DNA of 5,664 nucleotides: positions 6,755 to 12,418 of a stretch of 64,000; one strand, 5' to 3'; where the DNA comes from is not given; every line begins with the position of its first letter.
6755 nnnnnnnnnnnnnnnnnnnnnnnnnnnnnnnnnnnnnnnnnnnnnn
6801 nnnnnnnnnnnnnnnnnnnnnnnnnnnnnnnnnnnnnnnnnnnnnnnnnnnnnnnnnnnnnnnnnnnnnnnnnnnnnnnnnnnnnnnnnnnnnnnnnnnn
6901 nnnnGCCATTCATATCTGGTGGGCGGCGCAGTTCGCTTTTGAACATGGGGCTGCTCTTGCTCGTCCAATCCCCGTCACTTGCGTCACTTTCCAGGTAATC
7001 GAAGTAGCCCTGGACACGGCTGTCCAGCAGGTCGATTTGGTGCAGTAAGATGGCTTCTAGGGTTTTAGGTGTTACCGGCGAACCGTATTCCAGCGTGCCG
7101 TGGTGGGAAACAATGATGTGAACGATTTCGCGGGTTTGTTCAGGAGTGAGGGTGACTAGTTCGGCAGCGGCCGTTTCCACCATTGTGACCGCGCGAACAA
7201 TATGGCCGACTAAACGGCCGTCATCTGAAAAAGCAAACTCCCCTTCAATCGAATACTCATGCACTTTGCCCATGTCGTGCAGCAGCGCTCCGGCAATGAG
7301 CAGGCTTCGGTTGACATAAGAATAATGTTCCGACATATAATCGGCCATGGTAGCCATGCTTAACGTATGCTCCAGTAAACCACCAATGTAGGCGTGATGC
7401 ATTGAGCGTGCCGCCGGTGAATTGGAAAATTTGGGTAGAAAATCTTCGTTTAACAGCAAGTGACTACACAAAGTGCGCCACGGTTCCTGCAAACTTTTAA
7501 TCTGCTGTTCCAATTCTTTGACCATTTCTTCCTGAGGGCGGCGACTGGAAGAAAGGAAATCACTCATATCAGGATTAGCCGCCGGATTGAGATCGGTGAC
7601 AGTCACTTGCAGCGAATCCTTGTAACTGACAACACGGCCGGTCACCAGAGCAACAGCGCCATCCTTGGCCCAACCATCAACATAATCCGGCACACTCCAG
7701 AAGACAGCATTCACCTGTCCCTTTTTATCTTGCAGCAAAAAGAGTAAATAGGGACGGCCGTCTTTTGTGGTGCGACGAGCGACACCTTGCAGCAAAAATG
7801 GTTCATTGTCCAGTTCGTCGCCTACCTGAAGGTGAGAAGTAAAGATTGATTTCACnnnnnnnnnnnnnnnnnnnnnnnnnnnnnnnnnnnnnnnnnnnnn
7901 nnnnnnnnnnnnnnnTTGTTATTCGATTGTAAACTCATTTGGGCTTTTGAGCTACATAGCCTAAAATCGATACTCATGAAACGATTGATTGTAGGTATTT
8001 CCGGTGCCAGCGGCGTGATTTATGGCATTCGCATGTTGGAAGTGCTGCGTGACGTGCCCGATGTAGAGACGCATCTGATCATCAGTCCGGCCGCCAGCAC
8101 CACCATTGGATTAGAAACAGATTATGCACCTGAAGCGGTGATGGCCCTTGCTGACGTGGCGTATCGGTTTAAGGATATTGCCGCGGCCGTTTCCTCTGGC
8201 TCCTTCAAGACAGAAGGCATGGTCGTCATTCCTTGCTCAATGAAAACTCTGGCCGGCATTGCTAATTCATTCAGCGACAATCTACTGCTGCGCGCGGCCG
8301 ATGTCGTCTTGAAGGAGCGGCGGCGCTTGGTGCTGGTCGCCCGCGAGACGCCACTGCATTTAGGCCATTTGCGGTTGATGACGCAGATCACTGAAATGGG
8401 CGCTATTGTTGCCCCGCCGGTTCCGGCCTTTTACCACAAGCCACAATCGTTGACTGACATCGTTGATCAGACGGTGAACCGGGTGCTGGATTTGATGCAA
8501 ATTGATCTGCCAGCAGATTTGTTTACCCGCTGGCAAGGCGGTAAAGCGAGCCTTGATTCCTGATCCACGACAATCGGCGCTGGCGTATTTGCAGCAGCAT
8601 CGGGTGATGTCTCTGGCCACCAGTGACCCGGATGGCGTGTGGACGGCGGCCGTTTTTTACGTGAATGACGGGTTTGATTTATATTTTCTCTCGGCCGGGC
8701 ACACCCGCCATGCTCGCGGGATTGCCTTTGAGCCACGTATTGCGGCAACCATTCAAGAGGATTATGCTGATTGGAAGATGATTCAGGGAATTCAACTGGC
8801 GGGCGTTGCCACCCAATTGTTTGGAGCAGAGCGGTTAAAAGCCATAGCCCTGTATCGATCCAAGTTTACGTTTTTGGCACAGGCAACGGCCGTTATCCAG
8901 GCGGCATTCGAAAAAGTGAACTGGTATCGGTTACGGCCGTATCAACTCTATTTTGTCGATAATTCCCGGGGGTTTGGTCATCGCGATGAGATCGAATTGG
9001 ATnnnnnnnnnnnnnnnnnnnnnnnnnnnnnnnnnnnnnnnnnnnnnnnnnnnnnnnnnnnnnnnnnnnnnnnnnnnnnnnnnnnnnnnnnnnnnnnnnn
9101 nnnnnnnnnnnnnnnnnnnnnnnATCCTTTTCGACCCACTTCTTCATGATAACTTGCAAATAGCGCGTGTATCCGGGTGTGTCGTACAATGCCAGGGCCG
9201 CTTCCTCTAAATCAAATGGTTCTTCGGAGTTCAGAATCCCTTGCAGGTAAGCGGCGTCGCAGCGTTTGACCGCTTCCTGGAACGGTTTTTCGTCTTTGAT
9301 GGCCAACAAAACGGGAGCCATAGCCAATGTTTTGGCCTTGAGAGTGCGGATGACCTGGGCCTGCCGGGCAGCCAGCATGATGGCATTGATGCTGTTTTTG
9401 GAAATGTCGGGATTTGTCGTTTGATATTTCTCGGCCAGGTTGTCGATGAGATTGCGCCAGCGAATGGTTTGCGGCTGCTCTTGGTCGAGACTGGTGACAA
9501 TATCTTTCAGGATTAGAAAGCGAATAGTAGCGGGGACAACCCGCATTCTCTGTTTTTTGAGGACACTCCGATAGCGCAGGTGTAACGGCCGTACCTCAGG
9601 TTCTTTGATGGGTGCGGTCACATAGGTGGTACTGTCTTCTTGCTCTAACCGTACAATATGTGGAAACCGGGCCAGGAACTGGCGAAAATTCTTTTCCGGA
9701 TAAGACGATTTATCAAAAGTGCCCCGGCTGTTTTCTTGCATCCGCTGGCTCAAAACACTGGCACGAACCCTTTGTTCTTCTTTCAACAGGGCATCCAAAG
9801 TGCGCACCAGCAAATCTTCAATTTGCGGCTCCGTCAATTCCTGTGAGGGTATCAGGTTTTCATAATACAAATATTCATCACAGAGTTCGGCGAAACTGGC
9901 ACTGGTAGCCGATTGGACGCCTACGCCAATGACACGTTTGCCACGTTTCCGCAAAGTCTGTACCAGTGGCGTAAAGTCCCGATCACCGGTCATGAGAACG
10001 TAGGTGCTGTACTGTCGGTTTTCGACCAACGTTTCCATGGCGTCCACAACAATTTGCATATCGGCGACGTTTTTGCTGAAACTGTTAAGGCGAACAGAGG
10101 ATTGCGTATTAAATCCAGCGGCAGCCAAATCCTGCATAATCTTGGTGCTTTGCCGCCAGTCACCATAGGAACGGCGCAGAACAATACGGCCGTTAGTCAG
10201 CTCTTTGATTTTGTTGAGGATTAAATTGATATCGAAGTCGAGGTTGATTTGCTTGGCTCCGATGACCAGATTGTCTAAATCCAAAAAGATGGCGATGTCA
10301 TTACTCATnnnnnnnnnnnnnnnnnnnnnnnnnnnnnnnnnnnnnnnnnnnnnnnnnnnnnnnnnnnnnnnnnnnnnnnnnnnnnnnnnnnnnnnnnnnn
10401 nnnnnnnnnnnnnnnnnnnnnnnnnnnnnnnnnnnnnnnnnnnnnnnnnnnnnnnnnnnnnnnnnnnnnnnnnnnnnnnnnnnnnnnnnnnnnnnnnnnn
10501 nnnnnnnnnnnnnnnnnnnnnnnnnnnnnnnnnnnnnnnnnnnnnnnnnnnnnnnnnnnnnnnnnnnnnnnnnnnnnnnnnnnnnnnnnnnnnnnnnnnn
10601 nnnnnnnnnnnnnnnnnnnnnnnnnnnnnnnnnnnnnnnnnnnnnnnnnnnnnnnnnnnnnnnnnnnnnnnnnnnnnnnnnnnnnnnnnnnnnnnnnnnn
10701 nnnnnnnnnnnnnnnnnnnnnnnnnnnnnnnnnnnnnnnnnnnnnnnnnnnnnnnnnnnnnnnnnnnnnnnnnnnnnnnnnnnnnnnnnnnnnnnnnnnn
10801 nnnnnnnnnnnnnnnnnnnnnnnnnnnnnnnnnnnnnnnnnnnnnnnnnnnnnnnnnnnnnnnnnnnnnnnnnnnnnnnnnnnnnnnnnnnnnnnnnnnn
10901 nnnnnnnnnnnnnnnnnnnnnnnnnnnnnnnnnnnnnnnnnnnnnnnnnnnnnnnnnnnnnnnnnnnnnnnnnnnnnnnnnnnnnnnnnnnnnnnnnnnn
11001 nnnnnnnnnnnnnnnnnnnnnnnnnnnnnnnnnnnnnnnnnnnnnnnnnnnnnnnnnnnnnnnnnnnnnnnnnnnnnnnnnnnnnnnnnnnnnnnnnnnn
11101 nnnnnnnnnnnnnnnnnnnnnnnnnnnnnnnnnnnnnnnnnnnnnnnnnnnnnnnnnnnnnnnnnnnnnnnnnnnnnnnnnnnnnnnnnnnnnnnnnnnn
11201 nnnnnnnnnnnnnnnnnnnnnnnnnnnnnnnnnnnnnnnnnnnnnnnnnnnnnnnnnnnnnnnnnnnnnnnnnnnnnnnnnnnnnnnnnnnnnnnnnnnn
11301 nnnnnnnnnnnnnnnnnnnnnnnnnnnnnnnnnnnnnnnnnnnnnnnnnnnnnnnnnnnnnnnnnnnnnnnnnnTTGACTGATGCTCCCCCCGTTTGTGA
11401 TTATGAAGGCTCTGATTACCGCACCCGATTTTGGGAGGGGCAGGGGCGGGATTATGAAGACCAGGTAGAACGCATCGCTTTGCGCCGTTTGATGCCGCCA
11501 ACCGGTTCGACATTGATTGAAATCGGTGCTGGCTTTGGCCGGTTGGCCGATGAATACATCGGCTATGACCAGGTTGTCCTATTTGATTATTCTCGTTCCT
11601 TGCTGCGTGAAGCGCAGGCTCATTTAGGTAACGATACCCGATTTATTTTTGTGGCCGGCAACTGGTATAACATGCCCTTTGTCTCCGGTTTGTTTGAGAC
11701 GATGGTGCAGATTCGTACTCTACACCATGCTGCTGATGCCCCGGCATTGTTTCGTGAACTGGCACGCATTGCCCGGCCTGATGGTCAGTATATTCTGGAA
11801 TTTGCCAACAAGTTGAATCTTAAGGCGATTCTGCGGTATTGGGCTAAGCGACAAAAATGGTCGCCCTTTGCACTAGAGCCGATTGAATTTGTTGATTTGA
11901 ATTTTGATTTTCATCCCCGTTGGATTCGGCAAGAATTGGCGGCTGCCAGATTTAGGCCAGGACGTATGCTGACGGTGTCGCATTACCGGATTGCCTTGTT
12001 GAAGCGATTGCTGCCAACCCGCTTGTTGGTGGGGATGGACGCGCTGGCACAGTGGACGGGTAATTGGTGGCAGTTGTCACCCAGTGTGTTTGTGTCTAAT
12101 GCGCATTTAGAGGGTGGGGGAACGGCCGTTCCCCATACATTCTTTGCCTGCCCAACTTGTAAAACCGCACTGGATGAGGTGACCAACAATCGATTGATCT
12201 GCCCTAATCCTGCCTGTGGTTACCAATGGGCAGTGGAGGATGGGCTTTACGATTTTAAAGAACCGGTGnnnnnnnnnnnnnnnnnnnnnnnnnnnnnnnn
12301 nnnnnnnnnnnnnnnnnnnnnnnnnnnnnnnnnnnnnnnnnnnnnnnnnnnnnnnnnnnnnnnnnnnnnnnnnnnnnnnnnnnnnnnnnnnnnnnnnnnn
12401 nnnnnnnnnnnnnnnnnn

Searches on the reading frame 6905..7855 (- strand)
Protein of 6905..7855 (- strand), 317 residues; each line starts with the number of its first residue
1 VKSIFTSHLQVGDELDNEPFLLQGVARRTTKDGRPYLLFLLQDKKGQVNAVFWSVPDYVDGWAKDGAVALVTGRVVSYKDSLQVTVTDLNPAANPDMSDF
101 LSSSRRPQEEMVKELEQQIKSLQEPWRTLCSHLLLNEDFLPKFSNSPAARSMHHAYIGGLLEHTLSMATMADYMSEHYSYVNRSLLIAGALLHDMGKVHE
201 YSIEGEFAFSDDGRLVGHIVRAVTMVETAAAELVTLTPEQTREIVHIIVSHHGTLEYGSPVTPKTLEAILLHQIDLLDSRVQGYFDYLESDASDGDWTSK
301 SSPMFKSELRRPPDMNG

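Call 11: search_protein_families(library=pfam, proteins=[window:6905-7855:-])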
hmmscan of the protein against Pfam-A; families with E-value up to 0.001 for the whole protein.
window:6905-7855:- (317 aa): 3 families
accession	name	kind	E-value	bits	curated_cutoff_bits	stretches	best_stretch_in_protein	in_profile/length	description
PF01966.28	HD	-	1.7e-13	51.3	22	1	161-278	2-114/116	HD domain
PF01336.31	tRNA_anti-codon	-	5.2e-08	33.1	27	1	23-91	4-74/75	OB-fold nucleic acid binding domain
PF07514.17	TraI_2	-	7.8e-05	22.2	23.9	1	144-172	50-78/324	Putative helicase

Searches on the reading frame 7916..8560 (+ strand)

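Call 11: search_protein_families(library=pfam, proteins=[window:7916-8560:+])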
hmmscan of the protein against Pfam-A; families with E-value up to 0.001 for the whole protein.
window:7916-8560:+ (215 aa): 1 family
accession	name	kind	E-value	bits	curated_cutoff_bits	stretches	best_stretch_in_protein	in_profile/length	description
PF02441.25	Flavoprotein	-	1.1e-43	149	22.7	1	22-193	1-161/162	Flavoprotein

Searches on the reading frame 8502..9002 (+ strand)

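Call 11: search_protein_families(library=pfam, proteins=[window:8502-9002:+])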
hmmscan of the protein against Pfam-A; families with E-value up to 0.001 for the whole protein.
window:8502-9002:+ (167 aa): 1 family
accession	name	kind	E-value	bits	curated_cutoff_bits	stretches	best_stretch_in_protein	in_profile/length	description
PF01243.27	PNPOx_N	-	3.7e-08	34.2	28.1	1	27-139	6-106/120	Pyridoxamine 5'-phosphate oxidase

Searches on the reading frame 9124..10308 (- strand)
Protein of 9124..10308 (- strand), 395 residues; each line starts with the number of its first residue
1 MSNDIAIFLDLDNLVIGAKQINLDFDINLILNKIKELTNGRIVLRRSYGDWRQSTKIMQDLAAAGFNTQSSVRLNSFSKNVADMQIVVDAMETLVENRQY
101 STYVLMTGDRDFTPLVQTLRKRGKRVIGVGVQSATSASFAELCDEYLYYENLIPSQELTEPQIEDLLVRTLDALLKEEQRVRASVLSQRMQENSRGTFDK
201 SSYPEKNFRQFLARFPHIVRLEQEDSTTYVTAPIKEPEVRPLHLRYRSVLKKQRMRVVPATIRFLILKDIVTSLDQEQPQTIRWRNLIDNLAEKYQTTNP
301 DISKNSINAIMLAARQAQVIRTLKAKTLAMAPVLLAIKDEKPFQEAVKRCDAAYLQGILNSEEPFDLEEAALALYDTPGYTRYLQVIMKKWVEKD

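Call 11: search_protein_families(library=pfam, proteins=[window:9124-10308:-])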
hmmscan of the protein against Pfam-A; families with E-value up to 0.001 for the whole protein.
window:9124-10308:- (395 aa): 1 family
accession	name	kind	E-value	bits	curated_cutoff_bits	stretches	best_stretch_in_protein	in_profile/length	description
PF01936.24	NYN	-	4.8e-31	108.7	24.2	1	5-149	2-144/145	NYN domain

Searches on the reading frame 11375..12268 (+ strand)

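Call 15: search_protein_families(library=pfam, proteins=[window:11375-12268:+], max_evalue=0.00001)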
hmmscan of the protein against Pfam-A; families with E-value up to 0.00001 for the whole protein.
window:11375-12268:+ (298 aa): 5 families
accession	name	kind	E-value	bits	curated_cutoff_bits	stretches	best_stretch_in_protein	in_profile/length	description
PF08241.18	Methyltransf_11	-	5.9e-12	46.5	21.2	1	49-140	2-94/95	Methyltransferase domain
PF13649.12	Methyltransf_25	-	9.4e-11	42.7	27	1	48-137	2-97/97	Methyltransferase domain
PF13489.12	Methyltransf_23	-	3.8e-09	36.9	27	1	20-153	2-130/164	Methyltransferase domain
PF13847.12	Methyltransf_31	-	9.3e-08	32.3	27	1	44-147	4-116/145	Methyltransferase domain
PF08242.18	Methyltransf_12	-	1.4e-06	29.3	30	1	48-138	1-97/98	Methyltransferase domain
